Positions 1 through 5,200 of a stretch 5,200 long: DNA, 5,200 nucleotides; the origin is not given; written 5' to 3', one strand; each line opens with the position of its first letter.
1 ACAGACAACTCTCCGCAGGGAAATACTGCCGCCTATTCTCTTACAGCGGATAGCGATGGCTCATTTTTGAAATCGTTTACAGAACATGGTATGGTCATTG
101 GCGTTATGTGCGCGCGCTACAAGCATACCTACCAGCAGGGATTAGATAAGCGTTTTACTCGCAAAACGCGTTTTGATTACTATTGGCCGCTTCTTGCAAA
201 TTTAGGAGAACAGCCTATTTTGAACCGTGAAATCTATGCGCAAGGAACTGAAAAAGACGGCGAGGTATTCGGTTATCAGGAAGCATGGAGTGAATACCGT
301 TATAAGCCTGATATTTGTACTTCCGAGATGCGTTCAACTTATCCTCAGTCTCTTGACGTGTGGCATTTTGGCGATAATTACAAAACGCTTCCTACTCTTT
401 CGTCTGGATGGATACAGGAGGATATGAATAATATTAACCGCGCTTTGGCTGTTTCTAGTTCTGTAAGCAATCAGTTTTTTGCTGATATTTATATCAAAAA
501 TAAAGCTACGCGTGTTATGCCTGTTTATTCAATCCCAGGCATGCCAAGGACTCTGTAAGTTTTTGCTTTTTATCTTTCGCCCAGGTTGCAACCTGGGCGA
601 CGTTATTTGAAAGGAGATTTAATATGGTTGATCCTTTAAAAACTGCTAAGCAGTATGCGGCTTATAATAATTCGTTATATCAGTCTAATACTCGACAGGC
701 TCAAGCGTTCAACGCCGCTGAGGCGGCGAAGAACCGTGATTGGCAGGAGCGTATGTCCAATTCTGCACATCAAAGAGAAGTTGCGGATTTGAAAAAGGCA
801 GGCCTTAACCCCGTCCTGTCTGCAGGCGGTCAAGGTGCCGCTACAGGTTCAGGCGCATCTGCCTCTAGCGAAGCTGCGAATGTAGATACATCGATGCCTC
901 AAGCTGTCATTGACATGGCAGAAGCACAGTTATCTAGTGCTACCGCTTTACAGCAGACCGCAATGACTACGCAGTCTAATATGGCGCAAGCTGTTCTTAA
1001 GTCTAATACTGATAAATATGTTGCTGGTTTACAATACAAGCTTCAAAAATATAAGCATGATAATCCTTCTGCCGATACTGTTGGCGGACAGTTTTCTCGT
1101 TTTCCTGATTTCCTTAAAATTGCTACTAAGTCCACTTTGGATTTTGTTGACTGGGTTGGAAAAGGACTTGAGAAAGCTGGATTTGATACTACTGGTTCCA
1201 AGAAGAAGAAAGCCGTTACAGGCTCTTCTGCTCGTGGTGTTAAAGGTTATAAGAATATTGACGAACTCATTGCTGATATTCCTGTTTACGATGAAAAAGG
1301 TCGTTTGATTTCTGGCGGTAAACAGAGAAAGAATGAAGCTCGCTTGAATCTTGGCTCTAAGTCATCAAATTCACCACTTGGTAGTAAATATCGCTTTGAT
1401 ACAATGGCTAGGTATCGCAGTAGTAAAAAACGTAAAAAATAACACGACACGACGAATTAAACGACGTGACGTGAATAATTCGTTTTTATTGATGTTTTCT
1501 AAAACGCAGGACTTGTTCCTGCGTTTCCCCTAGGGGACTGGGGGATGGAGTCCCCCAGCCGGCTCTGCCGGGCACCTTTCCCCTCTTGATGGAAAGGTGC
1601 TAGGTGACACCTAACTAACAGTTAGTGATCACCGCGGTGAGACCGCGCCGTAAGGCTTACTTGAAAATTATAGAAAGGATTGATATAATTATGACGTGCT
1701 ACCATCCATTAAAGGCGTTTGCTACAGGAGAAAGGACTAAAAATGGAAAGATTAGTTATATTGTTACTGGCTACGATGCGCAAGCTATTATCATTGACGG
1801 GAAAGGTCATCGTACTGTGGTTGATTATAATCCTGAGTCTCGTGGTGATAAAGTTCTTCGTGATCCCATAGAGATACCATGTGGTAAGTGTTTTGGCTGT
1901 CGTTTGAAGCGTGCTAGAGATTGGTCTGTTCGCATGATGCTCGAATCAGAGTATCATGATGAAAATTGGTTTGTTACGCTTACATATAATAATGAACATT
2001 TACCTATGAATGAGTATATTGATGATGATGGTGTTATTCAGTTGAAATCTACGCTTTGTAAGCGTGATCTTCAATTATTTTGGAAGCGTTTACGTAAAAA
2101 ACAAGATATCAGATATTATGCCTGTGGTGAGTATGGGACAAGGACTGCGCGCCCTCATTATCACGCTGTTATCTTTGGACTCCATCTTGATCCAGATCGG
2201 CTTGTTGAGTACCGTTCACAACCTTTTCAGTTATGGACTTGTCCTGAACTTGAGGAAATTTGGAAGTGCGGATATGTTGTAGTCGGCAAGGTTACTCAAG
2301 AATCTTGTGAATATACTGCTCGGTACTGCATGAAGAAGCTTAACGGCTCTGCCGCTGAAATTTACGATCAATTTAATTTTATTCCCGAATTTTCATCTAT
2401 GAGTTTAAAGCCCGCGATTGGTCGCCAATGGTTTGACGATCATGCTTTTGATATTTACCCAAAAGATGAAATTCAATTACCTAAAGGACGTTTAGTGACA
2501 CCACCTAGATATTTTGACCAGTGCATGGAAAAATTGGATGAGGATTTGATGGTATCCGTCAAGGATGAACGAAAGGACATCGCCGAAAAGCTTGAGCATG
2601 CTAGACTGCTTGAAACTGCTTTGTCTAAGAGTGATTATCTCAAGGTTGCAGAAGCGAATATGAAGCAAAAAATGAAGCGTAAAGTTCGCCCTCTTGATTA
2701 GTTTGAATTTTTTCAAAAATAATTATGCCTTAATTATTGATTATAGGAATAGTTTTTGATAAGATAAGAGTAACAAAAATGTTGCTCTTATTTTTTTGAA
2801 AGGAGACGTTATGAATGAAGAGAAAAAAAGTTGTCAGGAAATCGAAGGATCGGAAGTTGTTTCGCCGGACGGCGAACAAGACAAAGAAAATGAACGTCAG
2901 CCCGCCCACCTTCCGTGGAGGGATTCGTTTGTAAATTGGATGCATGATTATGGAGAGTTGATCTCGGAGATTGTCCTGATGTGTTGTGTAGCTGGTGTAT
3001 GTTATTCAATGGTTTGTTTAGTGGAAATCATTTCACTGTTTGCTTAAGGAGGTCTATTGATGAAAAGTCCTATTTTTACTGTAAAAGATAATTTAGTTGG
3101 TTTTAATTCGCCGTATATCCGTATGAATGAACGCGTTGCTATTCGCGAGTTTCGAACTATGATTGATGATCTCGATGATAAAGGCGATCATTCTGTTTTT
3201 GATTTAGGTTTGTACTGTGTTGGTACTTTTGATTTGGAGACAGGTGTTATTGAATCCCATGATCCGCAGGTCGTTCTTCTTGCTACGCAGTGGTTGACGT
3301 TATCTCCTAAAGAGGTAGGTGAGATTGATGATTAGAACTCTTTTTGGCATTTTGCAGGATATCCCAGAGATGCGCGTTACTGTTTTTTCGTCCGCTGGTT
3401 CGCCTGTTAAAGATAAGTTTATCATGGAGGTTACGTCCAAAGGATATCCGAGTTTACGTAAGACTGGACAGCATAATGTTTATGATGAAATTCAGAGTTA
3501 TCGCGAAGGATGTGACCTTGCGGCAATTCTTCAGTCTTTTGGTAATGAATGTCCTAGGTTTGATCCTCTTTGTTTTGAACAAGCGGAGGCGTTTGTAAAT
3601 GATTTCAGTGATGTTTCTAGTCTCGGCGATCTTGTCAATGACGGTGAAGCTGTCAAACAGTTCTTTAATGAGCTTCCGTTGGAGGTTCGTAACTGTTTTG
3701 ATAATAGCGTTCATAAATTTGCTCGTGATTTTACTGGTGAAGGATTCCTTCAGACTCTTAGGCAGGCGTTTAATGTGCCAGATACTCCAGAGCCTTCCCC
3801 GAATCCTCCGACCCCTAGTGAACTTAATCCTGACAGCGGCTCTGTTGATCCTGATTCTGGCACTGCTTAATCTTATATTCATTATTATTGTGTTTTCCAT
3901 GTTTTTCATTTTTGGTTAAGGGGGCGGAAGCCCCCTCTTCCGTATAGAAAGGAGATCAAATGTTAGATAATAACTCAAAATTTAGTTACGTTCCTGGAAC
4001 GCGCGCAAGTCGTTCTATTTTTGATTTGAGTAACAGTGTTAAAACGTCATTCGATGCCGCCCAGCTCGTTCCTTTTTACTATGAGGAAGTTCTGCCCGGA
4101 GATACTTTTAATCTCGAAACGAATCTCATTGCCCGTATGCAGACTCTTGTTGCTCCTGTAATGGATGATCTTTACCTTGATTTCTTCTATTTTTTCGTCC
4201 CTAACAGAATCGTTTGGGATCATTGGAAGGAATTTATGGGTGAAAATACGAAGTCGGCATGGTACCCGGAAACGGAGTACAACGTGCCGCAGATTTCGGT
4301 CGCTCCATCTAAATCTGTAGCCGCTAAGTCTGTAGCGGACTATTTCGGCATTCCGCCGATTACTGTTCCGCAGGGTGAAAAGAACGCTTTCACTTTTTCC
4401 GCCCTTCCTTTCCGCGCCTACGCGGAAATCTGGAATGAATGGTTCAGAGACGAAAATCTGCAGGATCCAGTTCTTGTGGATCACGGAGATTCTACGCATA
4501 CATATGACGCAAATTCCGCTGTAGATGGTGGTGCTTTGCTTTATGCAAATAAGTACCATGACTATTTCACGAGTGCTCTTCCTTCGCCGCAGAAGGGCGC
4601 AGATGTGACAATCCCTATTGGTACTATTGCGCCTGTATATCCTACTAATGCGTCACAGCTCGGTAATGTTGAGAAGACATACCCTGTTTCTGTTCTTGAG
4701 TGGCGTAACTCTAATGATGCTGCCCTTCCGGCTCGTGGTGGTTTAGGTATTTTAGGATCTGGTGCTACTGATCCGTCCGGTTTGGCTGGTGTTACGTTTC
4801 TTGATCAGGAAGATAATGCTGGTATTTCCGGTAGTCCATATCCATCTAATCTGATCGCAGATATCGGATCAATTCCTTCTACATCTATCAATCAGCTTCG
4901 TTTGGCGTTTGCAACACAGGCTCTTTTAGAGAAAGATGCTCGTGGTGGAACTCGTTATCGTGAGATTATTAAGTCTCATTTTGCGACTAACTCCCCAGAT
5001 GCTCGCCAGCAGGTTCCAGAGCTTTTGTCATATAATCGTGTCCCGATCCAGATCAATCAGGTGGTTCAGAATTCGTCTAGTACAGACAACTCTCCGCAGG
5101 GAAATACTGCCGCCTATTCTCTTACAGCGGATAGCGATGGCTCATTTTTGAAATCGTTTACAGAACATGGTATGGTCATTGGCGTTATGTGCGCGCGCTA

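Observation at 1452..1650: Dense GC-rich hairpin cluster in the 190-nt VP2-VP4 spacer: putative complementary-strand origin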

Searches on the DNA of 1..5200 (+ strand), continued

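Call 51: search_with_rna_model(model_id=R1, sources=[window, L003, L004, L005, L006, L007, L008, L009, L010, L011, L138, L139, L140, L141, L142, L143], max_evalue=10, filters=off, show_alignments=10)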
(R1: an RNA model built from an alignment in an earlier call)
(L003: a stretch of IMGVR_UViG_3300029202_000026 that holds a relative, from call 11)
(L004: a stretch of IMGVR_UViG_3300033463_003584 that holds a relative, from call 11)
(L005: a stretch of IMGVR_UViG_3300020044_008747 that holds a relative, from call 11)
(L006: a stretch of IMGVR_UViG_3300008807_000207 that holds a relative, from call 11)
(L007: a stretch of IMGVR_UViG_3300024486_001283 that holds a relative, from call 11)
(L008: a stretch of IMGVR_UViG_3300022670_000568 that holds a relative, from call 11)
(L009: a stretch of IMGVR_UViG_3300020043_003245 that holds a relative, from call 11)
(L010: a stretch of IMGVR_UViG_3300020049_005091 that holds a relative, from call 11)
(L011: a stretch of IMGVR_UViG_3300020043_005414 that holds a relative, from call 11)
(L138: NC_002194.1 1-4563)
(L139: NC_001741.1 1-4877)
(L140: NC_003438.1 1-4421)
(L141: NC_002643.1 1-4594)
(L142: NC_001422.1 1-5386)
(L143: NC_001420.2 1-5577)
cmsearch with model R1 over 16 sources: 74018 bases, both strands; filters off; matches with E-value up to 10: 27.
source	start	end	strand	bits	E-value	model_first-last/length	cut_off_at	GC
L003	1611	1658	+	57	2.3e-14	1-49/49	no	0.44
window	1565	1613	+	55.6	5.6e-14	1-49/49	no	0.57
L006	2628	2678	+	53.8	1.9e-13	1-49/49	no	0.49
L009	396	444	+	47.2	1.4e-11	1-49/49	no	0.45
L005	271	320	+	43.6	1.5e-10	1-49/49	no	0.4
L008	69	116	+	26.5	1.1e-05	1-49/49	no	0.46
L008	4070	4117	+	26.5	1.1e-05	1-49/49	no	0.46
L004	2934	2982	-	25.4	2.3e-05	1-49/49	no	0.43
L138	2900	2951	+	25.3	2.6e-05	1-49/49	no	0.4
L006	2630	2665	-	18.6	0.0021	8-41/49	no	0.47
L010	49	74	+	16.8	0.0066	10-34/49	no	0.42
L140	517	539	+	11.7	0.19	11-33/49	no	0.17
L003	1617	1645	-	11.7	0.19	8-37/49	no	0.45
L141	3305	3326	+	10.1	0.54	12-32/49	no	0.45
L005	2662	2690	-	8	2.3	1-49/49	no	0.59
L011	1806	1823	+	7.6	2.9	13-31/49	no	0.44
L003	2581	2621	-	7.5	3.1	1-49/49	no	0.49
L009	402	431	-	7.4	3.4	8-37/49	no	0.37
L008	78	101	-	7.1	4.1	10-34/49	no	0.38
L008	4079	4102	-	7.1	4.1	10-34/49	no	0.38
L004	2940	2982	+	6.7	5.3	1-49/49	no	0.44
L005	277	307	-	6.6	5.5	8-37/49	no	0.35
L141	110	127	+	6.5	5.9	1-49/49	no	0.5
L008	866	886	+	6.5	6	1-49/49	no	0.71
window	1572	1600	-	6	8.3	8-36/49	no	0.55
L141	141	161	+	5.8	9.2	1-49/49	no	0.52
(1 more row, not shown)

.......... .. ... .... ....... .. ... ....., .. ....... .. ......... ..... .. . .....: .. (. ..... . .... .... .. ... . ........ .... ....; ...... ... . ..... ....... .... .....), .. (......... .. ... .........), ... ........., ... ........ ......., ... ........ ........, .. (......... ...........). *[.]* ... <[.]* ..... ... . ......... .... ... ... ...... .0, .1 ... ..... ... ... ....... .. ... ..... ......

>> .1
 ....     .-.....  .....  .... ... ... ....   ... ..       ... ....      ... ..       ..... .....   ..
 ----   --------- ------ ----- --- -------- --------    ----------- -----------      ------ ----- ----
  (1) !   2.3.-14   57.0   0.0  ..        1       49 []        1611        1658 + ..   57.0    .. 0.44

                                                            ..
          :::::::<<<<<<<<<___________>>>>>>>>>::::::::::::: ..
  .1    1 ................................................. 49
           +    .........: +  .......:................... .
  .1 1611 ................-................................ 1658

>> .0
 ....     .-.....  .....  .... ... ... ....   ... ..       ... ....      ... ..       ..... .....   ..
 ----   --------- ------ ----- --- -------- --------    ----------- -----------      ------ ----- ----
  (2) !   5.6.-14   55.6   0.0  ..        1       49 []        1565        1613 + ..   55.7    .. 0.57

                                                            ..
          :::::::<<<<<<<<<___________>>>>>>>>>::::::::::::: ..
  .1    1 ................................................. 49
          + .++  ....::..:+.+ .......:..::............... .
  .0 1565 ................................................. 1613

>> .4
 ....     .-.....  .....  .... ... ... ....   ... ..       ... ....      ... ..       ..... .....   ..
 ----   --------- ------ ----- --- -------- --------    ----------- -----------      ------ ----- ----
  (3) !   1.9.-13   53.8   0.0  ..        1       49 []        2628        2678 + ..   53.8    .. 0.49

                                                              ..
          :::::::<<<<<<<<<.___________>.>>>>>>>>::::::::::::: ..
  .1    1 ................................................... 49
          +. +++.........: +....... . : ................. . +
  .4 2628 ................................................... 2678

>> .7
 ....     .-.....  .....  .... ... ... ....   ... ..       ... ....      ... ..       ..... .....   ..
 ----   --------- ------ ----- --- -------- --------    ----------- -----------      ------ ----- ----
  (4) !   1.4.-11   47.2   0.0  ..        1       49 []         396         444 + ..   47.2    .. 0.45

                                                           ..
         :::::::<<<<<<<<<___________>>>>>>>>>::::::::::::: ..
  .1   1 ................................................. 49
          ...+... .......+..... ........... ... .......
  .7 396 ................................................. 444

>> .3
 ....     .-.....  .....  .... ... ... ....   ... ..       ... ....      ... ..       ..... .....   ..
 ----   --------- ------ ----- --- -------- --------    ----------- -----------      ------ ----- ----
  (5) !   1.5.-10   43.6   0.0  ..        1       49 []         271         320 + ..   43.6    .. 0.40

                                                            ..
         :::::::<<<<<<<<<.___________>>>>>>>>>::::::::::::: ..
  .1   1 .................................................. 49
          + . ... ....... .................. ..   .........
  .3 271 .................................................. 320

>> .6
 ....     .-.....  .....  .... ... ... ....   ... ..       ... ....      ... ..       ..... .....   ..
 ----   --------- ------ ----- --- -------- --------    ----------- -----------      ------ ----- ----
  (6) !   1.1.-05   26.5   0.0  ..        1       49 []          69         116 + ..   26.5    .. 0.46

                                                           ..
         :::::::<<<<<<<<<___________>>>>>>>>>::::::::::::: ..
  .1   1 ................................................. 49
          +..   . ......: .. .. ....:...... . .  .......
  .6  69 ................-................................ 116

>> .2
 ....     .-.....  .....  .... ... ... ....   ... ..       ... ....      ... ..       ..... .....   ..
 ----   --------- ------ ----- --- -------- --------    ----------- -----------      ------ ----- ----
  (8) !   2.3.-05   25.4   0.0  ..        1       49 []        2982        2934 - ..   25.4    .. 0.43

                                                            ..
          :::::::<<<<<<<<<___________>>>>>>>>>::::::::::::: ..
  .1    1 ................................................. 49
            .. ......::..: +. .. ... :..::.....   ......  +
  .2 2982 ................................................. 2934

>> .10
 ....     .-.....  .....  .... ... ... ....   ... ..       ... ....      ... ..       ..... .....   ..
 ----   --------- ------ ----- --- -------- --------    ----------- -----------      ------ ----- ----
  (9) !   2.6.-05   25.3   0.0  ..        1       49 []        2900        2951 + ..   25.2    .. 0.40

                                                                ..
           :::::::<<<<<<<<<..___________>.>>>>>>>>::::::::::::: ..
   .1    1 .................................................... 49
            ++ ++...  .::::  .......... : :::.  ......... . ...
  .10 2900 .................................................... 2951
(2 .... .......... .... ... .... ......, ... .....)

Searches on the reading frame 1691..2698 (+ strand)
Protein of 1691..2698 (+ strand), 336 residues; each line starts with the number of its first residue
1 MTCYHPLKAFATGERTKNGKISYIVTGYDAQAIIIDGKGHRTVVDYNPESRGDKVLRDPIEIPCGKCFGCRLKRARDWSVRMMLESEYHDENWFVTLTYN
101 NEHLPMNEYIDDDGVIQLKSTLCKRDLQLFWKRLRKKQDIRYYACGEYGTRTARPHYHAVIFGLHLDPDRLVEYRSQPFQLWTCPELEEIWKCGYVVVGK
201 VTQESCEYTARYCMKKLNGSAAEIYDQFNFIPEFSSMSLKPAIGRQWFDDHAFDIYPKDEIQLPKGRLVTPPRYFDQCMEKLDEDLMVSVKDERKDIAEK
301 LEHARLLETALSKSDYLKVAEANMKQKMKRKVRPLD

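Call 11: find_related_loci(query=window:1691-2698:+, collection=viral_contigs, flank=3000)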
Query window:1691-2698:+ (336 aa) in viral_contigs; peptide patterns used: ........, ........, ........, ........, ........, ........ (x = any residue, [..] = any of these).
14 stretches matched a pattern; 11 encode a relative of the query (tblastn E <= 1e-3); 11 distinct loci.
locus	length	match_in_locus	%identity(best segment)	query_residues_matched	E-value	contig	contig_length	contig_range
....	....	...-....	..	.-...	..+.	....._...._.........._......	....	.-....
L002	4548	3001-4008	96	1-336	0e+0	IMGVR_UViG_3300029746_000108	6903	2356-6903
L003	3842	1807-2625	40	1-300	6e-63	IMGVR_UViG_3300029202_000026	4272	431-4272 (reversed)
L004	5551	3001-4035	37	1-333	2e-60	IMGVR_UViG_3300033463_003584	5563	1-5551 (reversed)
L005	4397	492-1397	35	1-336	4e-59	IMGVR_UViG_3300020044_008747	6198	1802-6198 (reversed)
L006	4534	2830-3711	37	1-336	6e-56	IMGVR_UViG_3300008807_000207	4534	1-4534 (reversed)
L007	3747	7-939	36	1-331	3e-55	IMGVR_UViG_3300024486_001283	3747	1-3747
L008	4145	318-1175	35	1-326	2e-55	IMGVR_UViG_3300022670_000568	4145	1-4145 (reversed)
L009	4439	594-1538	35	1-336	1e-50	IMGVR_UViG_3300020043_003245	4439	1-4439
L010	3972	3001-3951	31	1-336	9e-49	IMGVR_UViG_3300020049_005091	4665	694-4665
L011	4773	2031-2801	33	1-284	4e-45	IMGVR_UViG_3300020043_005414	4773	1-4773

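Call 34: search_protein_families(library=pfam, proteins=[window:1691-2698:+], max_evalue=0.01)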
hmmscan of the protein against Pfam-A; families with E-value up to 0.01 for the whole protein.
window:1691-2698:+ (336 aa): 1 family
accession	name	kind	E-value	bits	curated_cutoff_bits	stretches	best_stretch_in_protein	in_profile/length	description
PF23343.2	REP_ORF2-G2P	-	1.5e-18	67.3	27.8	1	92-216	1-98/99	Replication-associated protein ORF2/G2P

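Call 78: find_related_loci(query=window:1691-2698:+, collection=metagenome_contigs, flank=1200)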
Query window:1691-2698:+ (336 aa) in metagenome_contigs; peptide patterns used: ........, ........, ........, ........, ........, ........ (x = any residue, [..] = any of these).
37 stretches matched a pattern; 8 encode a relative of the query (tblastn E <= 1e-3); 8 distinct loci.
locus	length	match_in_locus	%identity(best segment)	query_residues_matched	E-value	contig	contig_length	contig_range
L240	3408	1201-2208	99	1-336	0e+0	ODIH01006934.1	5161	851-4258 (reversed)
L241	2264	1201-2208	98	1-336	0e+0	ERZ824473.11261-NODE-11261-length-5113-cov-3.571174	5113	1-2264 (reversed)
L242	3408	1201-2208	98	1-336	0e+0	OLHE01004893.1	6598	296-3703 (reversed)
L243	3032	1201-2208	96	1-336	0e+0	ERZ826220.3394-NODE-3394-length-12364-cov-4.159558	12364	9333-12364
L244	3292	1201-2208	96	1-336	0e+0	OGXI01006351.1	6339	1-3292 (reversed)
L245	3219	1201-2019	40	1-300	4e-63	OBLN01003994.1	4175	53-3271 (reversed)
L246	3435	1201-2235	37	1-333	1e-60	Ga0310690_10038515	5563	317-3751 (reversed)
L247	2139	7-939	36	1-331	2e-55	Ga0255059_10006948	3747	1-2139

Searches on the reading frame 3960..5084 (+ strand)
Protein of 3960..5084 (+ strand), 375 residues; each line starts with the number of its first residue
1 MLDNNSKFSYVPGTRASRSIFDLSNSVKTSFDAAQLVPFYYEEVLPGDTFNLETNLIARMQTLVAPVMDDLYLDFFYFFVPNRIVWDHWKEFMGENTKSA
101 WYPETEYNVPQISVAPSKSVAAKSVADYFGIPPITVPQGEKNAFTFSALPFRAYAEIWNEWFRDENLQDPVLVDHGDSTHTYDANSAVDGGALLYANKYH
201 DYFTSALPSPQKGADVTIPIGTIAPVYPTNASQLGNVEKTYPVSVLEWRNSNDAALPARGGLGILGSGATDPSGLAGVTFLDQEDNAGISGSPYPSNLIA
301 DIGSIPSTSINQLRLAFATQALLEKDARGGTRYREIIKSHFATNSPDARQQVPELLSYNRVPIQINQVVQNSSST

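Call 34: search_protein_families(library=pfam, proteins=[window:3960-5084:+], max_evalue=0.01)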
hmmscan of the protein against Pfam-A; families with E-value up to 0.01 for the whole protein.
window:3960-5084:+ (375 aa): 1 family
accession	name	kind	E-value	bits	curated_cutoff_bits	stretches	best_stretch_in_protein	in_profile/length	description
PF02305.22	Phage_F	-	1.1e-92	311.9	25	1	9-374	1-319/501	Capsid protein (F protein)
